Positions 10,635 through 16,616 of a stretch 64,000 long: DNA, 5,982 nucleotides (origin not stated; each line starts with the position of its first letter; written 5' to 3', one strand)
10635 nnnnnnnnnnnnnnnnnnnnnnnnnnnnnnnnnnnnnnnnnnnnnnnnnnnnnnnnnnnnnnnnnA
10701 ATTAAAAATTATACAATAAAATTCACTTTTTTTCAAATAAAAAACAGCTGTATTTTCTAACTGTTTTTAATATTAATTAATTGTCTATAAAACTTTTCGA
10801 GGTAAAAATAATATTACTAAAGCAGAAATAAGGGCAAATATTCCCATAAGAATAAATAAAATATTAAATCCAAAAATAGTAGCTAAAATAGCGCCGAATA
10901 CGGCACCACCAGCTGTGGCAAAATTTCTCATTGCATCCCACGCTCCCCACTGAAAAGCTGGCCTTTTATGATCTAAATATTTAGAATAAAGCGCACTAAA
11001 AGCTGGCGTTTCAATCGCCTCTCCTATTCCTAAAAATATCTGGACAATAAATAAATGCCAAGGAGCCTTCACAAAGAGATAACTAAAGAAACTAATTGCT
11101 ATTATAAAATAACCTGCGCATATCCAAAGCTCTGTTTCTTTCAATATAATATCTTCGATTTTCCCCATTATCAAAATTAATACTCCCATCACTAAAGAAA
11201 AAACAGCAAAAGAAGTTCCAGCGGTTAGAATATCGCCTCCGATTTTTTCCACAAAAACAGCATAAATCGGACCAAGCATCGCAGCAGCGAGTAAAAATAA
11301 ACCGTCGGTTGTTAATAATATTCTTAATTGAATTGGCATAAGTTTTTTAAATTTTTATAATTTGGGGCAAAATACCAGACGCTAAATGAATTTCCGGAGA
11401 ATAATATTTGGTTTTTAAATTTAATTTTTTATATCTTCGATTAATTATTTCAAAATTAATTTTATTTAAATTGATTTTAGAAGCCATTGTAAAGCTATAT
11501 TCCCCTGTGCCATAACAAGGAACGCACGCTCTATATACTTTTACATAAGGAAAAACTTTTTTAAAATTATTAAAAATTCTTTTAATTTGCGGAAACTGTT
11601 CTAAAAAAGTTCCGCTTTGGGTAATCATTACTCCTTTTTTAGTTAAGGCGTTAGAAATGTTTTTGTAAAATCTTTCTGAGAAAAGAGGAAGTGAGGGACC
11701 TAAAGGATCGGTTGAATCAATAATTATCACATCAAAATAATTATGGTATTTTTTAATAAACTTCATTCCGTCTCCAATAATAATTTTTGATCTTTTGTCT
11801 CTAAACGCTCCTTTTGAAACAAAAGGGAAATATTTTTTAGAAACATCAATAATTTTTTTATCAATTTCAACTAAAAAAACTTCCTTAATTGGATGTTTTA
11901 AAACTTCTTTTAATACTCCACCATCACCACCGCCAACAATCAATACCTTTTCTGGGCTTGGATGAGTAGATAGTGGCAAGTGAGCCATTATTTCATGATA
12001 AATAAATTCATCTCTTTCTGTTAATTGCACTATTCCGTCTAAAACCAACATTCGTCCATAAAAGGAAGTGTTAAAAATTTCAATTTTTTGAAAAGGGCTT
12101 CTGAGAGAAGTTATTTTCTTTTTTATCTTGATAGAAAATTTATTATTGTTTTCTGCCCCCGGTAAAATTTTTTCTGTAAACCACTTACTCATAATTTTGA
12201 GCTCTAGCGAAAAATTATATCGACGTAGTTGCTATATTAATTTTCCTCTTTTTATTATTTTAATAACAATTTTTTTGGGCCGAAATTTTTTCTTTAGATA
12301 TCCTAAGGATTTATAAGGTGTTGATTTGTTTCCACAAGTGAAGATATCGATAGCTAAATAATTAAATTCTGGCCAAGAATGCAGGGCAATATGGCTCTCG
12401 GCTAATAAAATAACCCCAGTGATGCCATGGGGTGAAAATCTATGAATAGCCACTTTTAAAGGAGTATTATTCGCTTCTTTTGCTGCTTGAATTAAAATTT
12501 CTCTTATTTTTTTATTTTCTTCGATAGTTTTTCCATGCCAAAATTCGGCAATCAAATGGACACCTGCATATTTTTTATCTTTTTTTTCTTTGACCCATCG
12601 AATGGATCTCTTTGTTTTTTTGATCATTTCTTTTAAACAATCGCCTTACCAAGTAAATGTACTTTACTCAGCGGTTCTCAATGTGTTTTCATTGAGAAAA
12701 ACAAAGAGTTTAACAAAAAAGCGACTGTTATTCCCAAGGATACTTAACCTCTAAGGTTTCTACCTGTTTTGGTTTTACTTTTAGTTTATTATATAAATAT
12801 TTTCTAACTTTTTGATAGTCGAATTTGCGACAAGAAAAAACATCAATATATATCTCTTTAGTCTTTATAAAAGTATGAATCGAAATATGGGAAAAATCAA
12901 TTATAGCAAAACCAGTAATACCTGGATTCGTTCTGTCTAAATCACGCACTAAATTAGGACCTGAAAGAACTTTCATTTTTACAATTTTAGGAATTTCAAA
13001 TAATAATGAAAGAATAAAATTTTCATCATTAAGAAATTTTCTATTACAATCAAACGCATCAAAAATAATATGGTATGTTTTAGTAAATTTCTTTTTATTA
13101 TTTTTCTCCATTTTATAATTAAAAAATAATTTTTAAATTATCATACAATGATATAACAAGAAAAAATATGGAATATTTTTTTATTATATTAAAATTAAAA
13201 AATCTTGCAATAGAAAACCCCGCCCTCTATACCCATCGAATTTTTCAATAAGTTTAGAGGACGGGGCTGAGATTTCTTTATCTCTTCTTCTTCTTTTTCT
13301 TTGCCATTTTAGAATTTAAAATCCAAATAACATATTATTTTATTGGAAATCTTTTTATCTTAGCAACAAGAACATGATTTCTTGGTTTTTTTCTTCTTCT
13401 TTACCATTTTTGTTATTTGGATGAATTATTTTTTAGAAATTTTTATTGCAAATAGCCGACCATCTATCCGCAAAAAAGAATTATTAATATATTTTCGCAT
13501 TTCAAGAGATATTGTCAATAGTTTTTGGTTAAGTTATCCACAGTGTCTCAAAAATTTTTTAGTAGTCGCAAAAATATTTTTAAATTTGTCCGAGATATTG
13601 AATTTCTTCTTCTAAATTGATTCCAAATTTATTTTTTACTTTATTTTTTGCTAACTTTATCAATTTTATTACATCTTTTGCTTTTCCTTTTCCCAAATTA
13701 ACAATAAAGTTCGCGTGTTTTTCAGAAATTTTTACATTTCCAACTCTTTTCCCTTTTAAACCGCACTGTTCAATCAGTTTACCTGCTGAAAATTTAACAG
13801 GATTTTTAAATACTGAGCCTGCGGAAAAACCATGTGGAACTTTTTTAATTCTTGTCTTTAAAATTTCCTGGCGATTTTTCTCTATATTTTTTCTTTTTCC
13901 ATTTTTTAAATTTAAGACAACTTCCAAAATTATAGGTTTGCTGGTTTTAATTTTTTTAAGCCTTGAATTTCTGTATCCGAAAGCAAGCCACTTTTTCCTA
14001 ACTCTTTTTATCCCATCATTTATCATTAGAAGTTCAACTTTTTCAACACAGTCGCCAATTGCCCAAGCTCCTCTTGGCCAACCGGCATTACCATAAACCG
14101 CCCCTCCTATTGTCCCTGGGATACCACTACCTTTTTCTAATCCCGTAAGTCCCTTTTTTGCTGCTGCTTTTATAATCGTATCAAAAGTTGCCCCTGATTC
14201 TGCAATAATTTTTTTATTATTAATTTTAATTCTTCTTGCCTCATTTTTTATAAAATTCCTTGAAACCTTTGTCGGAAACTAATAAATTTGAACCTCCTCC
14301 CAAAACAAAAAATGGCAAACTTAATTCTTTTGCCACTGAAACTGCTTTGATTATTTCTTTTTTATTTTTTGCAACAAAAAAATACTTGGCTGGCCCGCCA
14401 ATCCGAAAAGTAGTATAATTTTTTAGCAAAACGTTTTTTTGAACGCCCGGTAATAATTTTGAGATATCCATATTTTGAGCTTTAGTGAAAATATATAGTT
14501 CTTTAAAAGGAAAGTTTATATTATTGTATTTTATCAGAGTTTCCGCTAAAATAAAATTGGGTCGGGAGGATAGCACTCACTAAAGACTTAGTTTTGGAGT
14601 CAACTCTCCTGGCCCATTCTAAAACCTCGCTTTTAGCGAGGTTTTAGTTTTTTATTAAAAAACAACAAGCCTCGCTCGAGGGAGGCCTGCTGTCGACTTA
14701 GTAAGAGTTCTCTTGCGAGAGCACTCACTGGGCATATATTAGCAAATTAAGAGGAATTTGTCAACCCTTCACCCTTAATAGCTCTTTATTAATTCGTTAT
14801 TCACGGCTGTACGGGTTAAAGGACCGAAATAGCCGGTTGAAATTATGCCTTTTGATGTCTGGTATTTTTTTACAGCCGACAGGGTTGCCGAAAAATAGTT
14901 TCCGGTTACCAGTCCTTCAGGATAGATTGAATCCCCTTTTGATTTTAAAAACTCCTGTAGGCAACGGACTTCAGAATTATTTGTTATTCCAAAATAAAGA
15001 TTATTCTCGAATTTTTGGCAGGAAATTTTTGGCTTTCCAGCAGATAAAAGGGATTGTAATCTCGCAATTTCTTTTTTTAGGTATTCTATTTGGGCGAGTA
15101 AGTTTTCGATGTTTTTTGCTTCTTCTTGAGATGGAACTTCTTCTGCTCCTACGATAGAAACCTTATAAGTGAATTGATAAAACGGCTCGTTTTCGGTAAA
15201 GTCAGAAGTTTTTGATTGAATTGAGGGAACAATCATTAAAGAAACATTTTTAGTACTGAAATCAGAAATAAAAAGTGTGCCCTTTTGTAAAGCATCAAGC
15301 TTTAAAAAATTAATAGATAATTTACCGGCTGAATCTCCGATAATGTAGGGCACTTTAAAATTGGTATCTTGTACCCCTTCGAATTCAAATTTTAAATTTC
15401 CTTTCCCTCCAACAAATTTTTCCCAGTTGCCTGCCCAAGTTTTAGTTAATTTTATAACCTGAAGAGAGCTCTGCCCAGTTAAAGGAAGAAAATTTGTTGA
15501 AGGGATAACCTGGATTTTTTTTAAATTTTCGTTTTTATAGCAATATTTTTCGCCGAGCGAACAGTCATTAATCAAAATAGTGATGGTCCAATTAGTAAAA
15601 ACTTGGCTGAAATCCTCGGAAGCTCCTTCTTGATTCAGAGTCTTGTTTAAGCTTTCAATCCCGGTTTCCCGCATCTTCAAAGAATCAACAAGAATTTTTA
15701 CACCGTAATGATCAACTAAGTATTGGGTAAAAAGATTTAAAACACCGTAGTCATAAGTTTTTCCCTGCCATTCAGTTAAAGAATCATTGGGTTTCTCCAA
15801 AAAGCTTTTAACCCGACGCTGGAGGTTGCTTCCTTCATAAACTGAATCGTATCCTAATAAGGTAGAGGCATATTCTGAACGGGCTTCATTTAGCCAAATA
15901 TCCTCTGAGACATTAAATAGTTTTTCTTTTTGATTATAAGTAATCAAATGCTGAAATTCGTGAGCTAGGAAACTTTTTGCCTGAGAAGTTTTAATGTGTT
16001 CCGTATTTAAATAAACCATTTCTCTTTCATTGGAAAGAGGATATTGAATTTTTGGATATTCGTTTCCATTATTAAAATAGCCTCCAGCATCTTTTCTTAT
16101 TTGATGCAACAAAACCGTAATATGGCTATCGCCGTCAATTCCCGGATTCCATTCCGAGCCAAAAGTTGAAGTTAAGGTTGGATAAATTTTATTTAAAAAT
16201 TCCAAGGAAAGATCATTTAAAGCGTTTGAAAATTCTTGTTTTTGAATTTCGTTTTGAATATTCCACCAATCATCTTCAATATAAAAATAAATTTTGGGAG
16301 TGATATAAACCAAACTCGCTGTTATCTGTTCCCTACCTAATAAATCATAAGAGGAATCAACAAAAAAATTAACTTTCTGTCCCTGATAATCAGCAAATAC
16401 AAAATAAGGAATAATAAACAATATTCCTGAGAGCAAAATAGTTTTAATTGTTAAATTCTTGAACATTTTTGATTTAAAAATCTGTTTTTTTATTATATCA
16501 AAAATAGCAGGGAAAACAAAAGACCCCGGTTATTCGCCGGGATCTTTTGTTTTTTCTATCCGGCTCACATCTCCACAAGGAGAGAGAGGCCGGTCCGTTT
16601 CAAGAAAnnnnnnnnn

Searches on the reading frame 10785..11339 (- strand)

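Call 94: search_protein_families(library=pfam, proteins=[window:10785-11339:-], max_evalue=0.00001)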
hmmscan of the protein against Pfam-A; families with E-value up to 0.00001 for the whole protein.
window:10785-11339:- (184 aa): 1 family
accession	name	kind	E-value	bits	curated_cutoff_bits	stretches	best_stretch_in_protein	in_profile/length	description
PF07690.21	MFS_1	-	5.5e-18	65.4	33.4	1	14-181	7-174/347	Major Facilitator Superfamily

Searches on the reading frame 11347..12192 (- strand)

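Call 94: search_protein_families(library=pfam, proteins=[window:11347-12192:-], max_evalue=0.00001)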
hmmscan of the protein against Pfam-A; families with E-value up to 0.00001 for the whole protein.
window:11347-12192:- (281 aa): 2 families
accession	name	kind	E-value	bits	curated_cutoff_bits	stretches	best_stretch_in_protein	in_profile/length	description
PF01564.23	Spermine_synth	-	2.5e-63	213.4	22.9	1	62-241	1-180/186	Spermine/spermidine synthase domain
PF17284.7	Spermine_synt_N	-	1.7e-15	57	22.1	1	4-59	2-53/53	Spermidine synthase tetramerisation domain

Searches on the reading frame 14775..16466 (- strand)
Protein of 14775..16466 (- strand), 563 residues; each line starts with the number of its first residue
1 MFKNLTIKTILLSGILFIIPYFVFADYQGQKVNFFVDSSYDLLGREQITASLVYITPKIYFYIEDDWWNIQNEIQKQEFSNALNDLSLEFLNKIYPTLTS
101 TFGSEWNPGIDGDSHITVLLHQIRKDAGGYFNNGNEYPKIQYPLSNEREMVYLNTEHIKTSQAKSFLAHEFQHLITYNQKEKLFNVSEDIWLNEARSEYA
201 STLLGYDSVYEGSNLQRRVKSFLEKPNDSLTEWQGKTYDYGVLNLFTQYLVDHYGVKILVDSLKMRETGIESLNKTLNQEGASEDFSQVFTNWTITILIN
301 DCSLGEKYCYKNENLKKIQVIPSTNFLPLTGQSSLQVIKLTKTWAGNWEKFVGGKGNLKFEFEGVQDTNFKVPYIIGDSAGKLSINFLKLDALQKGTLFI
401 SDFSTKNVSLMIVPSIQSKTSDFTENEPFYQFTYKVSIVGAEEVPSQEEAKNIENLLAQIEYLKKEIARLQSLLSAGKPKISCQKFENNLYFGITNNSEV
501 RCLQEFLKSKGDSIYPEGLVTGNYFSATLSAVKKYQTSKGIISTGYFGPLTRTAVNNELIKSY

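Call 94: search_protein_families(library=pfam, proteins=[window:14775-16466:-], max_evalue=0.00001)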
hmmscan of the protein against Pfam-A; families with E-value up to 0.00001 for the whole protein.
window:14775-16466:- (563 aa): 1 family
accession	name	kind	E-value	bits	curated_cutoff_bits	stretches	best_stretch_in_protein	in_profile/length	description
PF01471.23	PG_binding_1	-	1.2e-07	32.2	23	1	497-554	2-56/57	Putative peptidoglycan binding domain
